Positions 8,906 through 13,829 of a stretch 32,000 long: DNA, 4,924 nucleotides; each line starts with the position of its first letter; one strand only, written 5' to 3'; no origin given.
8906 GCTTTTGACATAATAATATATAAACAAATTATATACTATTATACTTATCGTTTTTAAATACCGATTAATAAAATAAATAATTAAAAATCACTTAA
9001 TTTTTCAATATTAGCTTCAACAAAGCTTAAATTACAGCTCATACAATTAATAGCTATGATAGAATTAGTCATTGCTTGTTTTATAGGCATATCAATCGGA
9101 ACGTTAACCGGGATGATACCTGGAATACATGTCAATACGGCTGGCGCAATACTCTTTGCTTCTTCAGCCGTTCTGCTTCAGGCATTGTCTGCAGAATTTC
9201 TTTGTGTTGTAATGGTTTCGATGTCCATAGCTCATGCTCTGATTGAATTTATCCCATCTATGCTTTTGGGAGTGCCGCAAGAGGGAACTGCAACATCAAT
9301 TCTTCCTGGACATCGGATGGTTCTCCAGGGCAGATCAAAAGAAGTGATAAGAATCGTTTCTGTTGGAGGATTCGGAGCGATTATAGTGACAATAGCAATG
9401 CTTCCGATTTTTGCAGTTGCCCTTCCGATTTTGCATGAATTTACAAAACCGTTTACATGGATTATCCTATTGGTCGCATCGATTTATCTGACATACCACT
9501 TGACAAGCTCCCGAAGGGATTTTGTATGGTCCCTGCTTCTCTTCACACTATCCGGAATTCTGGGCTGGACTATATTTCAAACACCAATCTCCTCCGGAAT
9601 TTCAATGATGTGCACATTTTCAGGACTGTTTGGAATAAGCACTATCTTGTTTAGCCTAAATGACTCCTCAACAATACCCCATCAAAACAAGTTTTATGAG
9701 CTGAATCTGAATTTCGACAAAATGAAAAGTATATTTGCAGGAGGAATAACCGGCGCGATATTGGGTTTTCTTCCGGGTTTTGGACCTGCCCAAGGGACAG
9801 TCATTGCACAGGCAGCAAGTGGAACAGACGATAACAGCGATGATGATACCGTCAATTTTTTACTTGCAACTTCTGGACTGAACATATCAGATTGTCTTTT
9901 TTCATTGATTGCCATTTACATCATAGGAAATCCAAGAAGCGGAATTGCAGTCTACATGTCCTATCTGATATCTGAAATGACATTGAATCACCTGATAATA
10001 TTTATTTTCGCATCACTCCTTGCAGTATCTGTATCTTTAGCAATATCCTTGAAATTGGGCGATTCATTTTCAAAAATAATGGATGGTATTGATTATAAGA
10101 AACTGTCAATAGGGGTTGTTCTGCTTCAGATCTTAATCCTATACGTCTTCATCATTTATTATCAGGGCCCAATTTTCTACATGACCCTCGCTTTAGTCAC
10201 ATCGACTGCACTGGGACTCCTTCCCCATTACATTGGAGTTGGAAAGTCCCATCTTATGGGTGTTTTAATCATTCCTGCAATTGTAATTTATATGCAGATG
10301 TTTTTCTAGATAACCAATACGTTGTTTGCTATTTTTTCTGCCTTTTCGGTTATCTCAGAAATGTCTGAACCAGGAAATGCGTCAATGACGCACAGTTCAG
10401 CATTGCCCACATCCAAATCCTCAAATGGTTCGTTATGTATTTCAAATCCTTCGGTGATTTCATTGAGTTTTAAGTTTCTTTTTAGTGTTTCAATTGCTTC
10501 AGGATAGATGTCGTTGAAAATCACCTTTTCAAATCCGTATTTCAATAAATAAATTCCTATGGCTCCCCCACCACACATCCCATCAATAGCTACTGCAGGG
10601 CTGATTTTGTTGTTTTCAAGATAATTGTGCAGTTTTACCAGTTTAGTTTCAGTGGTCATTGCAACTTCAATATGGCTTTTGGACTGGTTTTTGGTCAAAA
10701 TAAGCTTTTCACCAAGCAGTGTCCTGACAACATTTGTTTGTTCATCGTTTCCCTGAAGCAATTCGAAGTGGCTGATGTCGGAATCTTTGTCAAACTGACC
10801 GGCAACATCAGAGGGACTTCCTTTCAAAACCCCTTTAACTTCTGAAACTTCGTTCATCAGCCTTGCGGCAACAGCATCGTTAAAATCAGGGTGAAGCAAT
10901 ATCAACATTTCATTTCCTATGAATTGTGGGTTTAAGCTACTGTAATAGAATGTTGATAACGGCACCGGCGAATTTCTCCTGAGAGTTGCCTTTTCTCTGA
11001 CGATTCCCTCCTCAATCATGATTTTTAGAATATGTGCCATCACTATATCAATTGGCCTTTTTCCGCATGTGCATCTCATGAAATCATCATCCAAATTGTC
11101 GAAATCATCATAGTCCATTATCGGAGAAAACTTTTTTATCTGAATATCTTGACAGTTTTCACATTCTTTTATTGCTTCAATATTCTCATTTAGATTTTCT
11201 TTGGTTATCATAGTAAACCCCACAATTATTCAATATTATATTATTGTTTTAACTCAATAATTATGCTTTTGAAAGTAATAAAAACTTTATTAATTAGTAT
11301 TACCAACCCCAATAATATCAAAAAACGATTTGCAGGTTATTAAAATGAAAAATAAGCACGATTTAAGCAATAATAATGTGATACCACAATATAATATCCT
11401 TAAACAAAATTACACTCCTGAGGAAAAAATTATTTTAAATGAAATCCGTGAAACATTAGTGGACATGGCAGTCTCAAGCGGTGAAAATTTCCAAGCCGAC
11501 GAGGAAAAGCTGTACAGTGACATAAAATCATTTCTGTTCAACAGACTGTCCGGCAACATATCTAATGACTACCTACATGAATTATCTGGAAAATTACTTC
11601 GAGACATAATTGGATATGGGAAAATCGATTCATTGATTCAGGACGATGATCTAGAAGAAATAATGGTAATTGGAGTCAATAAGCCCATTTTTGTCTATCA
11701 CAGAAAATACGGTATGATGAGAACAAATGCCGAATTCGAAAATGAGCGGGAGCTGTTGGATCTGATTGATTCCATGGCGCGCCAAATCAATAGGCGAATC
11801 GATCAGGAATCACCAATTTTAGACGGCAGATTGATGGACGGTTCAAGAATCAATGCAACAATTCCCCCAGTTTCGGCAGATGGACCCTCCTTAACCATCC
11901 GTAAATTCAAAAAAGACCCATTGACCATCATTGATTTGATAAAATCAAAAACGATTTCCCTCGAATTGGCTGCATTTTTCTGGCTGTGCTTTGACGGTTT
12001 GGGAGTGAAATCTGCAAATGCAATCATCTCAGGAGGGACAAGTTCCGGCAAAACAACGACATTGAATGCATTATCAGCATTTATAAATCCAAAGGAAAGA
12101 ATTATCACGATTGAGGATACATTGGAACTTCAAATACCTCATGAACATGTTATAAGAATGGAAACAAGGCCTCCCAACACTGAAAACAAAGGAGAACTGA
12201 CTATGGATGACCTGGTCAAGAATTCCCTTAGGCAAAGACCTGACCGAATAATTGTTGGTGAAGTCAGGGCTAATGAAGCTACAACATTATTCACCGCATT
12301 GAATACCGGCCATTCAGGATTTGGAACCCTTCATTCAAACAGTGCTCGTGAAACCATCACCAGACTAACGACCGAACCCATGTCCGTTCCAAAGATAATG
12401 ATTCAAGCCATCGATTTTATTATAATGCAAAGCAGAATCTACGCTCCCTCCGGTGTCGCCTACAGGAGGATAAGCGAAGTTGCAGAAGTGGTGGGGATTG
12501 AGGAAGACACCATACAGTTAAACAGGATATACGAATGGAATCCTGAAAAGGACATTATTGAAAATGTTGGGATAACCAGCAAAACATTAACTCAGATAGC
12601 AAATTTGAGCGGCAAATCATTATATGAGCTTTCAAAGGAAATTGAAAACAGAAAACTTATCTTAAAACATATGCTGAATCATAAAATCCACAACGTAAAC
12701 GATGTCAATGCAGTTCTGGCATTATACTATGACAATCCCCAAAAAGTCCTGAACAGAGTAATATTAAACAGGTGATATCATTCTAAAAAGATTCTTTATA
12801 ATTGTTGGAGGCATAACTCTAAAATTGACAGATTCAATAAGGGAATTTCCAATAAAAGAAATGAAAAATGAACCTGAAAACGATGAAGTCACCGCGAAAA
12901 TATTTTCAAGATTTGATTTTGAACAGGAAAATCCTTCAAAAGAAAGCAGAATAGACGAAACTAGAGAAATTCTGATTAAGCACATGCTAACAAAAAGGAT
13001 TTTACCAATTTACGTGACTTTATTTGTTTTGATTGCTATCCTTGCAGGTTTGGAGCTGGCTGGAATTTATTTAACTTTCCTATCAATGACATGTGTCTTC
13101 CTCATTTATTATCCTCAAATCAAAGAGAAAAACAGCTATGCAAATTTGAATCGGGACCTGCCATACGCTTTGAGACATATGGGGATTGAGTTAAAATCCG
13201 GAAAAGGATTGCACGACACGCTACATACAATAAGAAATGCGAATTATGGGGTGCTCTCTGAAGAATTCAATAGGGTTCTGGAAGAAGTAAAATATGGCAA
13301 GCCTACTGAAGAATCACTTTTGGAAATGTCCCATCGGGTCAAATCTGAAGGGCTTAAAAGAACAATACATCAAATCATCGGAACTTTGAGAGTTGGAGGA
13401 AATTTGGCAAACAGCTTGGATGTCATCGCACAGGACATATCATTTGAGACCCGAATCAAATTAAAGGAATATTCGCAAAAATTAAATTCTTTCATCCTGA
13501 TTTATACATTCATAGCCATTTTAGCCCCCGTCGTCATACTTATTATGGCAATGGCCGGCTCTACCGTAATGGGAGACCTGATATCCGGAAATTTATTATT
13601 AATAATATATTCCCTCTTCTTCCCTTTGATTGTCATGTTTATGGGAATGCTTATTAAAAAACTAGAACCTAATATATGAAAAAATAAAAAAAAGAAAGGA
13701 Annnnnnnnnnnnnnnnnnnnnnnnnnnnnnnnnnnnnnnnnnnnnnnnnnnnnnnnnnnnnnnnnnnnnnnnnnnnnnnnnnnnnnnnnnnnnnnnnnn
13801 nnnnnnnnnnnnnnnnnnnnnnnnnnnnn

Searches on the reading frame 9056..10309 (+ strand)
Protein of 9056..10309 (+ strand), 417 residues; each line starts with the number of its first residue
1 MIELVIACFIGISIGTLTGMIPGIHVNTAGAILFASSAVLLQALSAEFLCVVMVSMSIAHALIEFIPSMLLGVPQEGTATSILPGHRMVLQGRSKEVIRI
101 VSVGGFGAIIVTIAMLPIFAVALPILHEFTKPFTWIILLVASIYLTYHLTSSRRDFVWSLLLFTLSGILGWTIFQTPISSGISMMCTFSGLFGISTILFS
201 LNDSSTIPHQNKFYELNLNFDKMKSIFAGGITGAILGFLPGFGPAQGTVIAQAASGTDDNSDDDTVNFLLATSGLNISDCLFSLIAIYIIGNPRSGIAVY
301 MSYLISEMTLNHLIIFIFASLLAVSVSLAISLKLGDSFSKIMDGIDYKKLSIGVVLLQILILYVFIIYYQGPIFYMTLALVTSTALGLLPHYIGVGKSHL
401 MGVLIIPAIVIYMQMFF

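Call 9: search_protein_families(library=ncbifam, proteins=[window:9056-10309:+])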
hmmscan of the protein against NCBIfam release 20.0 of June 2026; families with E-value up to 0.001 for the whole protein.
window:9056-10309:+ (417 aa): 0 families

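Call 37: search_protein_families(library=pfam, proteins=[window:9056-10309:+], max_evalue=0.01)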
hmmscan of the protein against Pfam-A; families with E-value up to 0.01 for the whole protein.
window:9056-10309:+ (417 aa): 1 family
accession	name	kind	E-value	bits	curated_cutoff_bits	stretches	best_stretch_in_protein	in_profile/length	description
PF01970.21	TctA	-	2.3e-59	201.6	28.9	1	6-401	2-422/423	Tripartite tricarboxylate transporter TctA family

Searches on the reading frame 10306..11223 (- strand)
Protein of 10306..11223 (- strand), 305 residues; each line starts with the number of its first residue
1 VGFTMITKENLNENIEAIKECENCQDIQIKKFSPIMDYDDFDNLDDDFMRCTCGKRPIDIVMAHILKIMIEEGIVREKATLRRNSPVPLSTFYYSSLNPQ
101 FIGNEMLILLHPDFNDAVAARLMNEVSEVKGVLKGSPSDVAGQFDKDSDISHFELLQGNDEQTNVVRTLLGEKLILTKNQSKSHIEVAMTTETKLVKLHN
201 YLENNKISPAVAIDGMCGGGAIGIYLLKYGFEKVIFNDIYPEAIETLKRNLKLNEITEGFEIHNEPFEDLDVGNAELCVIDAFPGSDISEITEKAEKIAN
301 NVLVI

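Call 10: search_protein_families(library=ncbifam, proteins=[window:10306-11223:-])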
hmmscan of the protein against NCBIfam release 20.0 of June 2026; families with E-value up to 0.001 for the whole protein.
window:10306-11223:- (305 aa): 5 families
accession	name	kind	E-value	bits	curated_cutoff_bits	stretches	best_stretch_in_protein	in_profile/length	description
TIGR00406.1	prmA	equivalog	2.2e-06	27.3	183.15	1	206-270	157-221/288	50S ribosomal protein L11 methyltransferase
TIGR00308.1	TRM1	equivalog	1.4e-05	24.6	280.65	1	213-265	49-103/375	tRNA (guanine(10)-N(2))-dimethyltransferase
NF003331.0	PRK04338.1-7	equivalog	6.4e-05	21.9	560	1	205-265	52-113/376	tRNA (guanine(26)-N(2))-dimethyltransferase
NF047732.1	tRNAMtaseTrm5bMeth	equivalog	0.00013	21.1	500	1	127-259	131-247/337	tRNA (guanine(37)-N1)-methyltransferase Trm5b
NF011529.0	PRK14968.1-3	equivalog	0.00023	20.7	162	1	210-258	36-83/198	putative methyltransferase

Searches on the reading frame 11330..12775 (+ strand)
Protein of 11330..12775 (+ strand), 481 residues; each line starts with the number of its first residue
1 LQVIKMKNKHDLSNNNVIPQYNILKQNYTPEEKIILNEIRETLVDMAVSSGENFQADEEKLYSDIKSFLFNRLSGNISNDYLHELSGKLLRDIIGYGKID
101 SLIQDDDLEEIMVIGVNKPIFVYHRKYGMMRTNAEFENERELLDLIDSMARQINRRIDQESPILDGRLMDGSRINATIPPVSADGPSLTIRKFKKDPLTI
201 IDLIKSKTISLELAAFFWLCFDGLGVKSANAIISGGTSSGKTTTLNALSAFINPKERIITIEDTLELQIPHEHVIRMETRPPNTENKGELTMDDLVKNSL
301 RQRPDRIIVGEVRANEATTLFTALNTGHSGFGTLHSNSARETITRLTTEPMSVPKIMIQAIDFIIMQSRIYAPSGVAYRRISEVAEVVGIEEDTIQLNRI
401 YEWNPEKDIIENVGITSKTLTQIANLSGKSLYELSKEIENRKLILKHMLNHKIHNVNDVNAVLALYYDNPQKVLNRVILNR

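Call 10: search_protein_families(library=ncbifam, proteins=[window:11330-12775:+])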
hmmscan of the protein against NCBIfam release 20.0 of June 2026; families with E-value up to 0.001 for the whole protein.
window:11330-12775:+ (481 aa): 18 families
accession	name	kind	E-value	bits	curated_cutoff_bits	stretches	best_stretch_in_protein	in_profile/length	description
NF058587.1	archaellum_moto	equivalog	3.6e-102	342.8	550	1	28-467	84-518/527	archaellum flagellar ATPase motor FlaI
TIGR03819.1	heli_sec_ATPase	hypoth_equivalog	1.2e-68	231.9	373.15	1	77-347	33-298/340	TadA family conjugal transfer-associated ATPase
NF053672.1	bindosome_BasE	exception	1e-52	179.6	1000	1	24-469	67-510/512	bindosome assembly system ATPase subunit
TIGR02782.1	TrbB_P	equivalog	2.1e-47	161.9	304.55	1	98-393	13-299/303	P-type conjugative transfer ATPase TrbB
TIGR02788.1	VirB11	equivalog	2e-43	148.6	249.95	2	228-348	144-264/308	P-type DNA transfer ATPase VirB11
NF010407.0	PRK13833.1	subfamily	4.9e-36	124.8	499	1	101-396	24-309/323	conjugal transfer protein TrbB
NF010469.0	PRK13894.1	subfamily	2.3e-35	122.5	508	1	94-393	23-313/320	conjugal transfer ATPase TrbB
NF010475.0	PRK13900.1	equivalog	9.7e-33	113.6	389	2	228-347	160-280/333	type IV secretion system ATPase VirB11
NF010425.0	PRK13851.1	equivalog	4.1e-25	88.4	461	1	230-341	164-275/344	type IV secretion system protein VirB11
NF041000.1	ATPase_ComGA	equivalog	1e-21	77.2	300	1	231-367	131-262/267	competence type IV pilus ATPase ComGA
TIGR01420.1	pilT_fam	subfamily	3.4e-20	72.6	319.1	1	232-347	126-240/343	PilT/PilU family type 4a pilus ATPase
NF007755.0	PRK10436.1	equivalog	8.9e-19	67.5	617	1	232-367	223-352/465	type II secretion system protein GspE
TIGR02538.1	type_IV_pilB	equivalog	4e-18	65.3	675.65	1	232-369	320-450/564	type IV-A pilus assembly ATPase PilB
TIGR02533.1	type_II_gspE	equivalog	2e-17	63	630.25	1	232-360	247-368/486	type II secretion system ATPase GspE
NF053534.1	T4PilAsmATPsTfpB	equivalog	1.2e-14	53.6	850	1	232-370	340-471/584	type IV pilus assembly ATPase TfpB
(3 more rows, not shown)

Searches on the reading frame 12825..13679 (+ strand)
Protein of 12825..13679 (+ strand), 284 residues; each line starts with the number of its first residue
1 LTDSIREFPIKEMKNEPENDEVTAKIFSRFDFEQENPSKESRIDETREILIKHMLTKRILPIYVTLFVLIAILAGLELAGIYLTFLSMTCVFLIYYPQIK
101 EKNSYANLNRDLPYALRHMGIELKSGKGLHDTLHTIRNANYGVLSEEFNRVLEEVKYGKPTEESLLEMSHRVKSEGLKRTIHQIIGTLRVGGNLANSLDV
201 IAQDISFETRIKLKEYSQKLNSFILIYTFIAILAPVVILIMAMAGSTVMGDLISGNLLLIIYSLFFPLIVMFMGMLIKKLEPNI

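Call 10: search_protein_families(library=ncbifam, proteins=[window:12825-13679:+])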
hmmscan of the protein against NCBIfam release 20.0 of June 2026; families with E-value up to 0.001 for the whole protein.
window:12825-13679:+ (284 aa): 3 families
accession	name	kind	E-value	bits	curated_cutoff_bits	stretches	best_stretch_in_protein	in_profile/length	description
NF046075.1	UpsF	equivalog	3.1e-09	36.2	400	1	57-283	31-252/484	membrane pilin protein UpsF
NF004704.2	PRK06041.1-2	equivalog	2.8e-06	26.3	550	1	51-176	10-145/555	archaellar assembly protein ArlJ/FlaJ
NF004705.1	PRK06041.1-3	equivalog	0.00011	21.3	400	1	52-231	187-365/465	archaellar assembly protein ArlJ/FlaJ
